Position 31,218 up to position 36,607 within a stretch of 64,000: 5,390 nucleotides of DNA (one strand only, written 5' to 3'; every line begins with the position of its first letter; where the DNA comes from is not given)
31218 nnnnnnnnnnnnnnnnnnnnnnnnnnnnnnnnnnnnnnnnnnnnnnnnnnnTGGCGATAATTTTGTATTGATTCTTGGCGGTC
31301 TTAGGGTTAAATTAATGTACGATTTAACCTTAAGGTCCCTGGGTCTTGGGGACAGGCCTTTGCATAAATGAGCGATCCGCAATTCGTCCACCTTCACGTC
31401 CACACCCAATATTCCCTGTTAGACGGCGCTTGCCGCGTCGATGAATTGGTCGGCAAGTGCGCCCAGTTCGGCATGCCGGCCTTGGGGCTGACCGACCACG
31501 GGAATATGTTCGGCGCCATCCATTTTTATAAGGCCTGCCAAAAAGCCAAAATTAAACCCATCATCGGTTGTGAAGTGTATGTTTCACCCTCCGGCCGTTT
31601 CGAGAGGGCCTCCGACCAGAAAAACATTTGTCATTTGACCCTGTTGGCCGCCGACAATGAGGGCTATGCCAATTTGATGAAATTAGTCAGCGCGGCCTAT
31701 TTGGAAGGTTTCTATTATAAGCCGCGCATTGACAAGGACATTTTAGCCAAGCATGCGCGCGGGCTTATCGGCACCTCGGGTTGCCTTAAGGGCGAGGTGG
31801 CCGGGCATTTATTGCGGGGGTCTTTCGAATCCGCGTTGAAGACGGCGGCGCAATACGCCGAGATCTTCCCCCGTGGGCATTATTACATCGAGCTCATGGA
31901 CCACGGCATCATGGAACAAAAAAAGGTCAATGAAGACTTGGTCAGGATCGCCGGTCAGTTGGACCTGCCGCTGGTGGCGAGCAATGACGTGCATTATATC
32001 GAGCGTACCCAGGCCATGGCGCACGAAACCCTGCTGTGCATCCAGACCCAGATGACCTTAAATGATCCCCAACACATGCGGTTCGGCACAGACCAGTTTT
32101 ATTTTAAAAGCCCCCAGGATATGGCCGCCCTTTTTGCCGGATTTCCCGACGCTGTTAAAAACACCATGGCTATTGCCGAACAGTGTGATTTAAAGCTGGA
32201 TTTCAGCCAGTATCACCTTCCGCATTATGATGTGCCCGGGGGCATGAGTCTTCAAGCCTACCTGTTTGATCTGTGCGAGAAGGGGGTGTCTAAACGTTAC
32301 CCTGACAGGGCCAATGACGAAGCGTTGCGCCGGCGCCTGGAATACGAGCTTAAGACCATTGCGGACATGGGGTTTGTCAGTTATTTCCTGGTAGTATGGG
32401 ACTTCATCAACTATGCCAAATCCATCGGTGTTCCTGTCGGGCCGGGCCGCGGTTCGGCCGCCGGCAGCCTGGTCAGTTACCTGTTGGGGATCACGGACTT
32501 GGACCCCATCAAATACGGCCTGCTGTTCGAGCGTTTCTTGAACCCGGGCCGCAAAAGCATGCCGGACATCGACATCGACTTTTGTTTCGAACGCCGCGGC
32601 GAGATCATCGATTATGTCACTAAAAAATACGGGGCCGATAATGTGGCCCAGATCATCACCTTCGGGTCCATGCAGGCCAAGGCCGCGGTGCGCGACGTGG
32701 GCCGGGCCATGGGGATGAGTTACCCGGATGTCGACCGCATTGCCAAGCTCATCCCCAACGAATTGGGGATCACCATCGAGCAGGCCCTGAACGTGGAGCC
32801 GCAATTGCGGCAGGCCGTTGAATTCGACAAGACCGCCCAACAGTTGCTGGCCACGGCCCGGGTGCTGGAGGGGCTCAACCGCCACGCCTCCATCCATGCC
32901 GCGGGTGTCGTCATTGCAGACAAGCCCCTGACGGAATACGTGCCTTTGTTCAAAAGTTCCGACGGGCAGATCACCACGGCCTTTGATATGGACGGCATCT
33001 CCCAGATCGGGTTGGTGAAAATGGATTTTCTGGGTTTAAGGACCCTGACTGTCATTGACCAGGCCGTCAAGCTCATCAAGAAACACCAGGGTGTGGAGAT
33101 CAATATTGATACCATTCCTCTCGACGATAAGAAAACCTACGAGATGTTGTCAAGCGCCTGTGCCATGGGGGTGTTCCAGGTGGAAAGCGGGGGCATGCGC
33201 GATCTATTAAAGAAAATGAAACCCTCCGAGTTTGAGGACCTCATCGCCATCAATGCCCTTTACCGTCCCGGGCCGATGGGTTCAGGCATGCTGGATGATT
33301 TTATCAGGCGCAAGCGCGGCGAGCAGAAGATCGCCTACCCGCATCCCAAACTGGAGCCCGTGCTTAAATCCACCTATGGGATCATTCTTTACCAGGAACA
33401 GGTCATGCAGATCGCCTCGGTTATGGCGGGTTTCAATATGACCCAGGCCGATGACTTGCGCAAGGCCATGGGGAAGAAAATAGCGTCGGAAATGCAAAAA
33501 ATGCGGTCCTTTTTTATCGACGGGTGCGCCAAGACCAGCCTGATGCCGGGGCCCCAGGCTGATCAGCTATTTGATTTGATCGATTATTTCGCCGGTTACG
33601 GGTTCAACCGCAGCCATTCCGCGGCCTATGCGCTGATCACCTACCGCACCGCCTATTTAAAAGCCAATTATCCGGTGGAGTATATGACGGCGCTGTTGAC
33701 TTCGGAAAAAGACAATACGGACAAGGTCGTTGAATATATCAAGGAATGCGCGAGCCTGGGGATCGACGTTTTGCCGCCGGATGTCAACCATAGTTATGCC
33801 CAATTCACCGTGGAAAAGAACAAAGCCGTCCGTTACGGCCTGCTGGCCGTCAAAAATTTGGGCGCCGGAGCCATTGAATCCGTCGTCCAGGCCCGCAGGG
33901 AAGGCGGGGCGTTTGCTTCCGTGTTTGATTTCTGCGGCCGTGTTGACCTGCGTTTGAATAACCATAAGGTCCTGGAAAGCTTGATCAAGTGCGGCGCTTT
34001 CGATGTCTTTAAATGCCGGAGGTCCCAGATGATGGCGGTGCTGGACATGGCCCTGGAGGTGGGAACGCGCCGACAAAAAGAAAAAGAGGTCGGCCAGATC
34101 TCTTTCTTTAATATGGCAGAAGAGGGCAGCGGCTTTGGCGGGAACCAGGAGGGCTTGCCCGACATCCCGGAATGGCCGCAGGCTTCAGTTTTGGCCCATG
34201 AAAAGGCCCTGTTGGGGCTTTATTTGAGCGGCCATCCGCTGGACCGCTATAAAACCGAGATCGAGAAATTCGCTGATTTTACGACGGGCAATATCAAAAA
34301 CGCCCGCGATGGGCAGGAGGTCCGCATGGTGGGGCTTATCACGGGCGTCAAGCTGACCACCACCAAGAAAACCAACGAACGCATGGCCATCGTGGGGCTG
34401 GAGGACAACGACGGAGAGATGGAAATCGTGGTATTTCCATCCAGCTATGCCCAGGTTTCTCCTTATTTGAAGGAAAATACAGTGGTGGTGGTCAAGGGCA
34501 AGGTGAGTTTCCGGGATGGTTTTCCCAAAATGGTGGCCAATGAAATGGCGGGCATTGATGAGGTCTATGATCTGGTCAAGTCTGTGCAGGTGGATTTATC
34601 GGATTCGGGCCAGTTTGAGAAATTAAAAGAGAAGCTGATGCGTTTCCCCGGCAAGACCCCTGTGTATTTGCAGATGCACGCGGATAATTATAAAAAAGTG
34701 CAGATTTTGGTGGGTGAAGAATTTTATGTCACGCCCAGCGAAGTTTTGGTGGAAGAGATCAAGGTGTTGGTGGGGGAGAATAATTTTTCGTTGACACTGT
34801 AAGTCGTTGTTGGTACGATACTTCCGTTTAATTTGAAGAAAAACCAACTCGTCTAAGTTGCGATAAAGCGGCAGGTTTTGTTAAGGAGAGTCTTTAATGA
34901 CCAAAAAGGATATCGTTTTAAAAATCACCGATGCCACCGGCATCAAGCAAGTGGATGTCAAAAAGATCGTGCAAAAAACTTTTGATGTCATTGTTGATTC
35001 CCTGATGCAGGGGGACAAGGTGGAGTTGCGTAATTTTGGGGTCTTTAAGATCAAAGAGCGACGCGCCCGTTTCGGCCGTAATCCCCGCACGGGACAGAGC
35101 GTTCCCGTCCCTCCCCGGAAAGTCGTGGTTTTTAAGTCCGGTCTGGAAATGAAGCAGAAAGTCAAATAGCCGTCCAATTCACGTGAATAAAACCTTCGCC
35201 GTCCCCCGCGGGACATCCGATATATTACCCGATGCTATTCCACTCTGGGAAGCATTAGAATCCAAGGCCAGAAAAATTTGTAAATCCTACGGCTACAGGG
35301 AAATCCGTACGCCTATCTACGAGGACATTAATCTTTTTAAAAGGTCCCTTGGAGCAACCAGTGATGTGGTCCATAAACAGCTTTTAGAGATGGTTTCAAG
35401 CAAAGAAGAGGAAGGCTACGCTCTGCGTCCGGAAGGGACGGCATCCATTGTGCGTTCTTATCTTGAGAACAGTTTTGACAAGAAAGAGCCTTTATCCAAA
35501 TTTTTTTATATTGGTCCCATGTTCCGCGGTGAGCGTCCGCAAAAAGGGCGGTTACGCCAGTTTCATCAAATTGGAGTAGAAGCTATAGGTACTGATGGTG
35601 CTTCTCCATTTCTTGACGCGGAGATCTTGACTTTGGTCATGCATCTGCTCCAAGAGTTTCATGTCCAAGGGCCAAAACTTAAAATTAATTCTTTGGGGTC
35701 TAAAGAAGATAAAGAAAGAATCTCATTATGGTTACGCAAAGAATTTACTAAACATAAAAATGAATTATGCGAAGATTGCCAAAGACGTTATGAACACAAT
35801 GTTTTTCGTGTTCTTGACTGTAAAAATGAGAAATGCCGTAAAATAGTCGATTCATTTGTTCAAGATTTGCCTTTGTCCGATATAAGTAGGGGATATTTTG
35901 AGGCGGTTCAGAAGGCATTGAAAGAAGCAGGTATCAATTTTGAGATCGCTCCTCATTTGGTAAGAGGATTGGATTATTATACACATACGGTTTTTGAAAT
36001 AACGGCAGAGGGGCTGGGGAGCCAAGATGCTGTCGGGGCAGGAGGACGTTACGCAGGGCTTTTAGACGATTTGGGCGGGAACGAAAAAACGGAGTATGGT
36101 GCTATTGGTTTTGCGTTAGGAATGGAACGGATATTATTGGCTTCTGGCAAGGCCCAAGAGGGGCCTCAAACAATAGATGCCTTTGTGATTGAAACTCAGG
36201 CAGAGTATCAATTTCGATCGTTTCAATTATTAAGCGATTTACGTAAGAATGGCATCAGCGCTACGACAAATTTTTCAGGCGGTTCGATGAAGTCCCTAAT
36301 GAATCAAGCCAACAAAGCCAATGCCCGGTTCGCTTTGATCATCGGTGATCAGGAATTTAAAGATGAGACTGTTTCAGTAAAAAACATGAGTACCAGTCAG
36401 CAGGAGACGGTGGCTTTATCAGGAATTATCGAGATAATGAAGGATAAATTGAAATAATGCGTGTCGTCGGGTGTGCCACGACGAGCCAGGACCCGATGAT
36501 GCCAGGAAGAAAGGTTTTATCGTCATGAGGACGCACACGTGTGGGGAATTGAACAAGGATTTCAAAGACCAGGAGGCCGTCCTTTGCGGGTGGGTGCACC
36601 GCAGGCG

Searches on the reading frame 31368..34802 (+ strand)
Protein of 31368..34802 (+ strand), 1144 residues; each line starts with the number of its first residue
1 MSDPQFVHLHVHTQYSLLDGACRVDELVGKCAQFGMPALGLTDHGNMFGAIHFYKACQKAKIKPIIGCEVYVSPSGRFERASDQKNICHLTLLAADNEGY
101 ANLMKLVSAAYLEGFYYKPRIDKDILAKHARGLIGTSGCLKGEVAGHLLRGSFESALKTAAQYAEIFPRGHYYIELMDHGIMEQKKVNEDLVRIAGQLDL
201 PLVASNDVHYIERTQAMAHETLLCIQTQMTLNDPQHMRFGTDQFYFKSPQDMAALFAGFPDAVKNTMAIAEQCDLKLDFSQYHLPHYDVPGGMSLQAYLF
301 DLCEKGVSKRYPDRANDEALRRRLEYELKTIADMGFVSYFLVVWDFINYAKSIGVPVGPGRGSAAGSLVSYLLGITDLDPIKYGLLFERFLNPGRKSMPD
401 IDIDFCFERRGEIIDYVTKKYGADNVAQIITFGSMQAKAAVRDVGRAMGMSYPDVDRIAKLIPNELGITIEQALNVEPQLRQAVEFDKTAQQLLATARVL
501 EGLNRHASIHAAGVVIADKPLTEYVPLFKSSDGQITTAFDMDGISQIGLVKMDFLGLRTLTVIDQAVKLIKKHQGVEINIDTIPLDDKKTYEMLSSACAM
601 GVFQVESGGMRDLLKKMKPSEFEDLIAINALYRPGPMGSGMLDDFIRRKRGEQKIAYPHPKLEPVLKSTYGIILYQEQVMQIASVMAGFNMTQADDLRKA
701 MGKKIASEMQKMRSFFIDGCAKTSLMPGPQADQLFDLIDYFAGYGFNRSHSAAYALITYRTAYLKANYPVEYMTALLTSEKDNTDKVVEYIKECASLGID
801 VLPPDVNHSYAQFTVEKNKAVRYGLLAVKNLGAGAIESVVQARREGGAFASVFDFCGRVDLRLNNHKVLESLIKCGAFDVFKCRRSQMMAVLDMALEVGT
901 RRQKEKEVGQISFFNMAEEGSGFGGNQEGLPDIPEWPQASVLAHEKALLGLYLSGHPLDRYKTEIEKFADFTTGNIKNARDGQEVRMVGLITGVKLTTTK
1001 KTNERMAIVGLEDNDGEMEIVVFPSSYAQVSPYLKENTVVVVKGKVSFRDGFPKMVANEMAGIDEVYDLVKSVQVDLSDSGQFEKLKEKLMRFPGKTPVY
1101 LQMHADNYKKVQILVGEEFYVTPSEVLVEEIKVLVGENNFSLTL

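Call 40: search_protein_families(library=pfam, proteins=[window:31368-34802:+])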
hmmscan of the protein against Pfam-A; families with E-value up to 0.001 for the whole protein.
window:31368-34802:+ (1144 aa): 6 families
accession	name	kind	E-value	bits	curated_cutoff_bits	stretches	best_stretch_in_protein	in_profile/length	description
PF07733.18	DNA_pol3_alpha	-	2e-104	349.3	23.9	1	298-556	2-260/260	Bacterial DNA polymerase III alpha NTPase domain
PF17657.6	DNA_pol3_finger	-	2.4e-70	235.6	22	1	559-722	1-164/166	Bacterial DNA polymerase III alpha subunit finger domain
PF02811.25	PHP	-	1.3e-60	204.9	26.4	1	8-179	1-164/164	PHP domain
PF14579.12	HHH_6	-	2.3e-29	101.9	25.6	1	798-888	1-90/90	Helix-hairpin-helix motif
PF01336.31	tRNA_anti-codon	-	1e-10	41.8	27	1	985-1060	1-72/75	OB-fold nucleic acid binding domain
PF20914.2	DNA_pol_IIIA_C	-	0.00059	20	22.5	0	1094-1136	11-52/52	DNA polymerase III subunit alpha, C-terminal domain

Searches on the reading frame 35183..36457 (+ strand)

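Call 40: search_protein_families(library=pfam, proteins=[window:35183-36457:+])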
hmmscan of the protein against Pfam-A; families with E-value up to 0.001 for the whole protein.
window:35183-36457:+ (424 aa): 4 families
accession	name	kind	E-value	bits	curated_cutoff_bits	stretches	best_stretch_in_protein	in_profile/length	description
PF13393.11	tRNA-synt_His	-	2.8e-37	129.1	25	1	10-317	1-308/308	Histidyl-tRNA synthetase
PF00587.30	tRNA-synt_2b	-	1.1e-15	58.6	29.3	1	72-320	4-174/179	tRNA synthetase class II core domain (G, H, P, S and T)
PF03129.25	HGTP_anticodon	-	3.4e-14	53.2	21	1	341-421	13-93/94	Anticodon binding domain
PF01409.25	tRNA-synt_2d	-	0.00043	20.3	19.8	0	25-136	22-134/246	tRNA synthetases class II core domain (F)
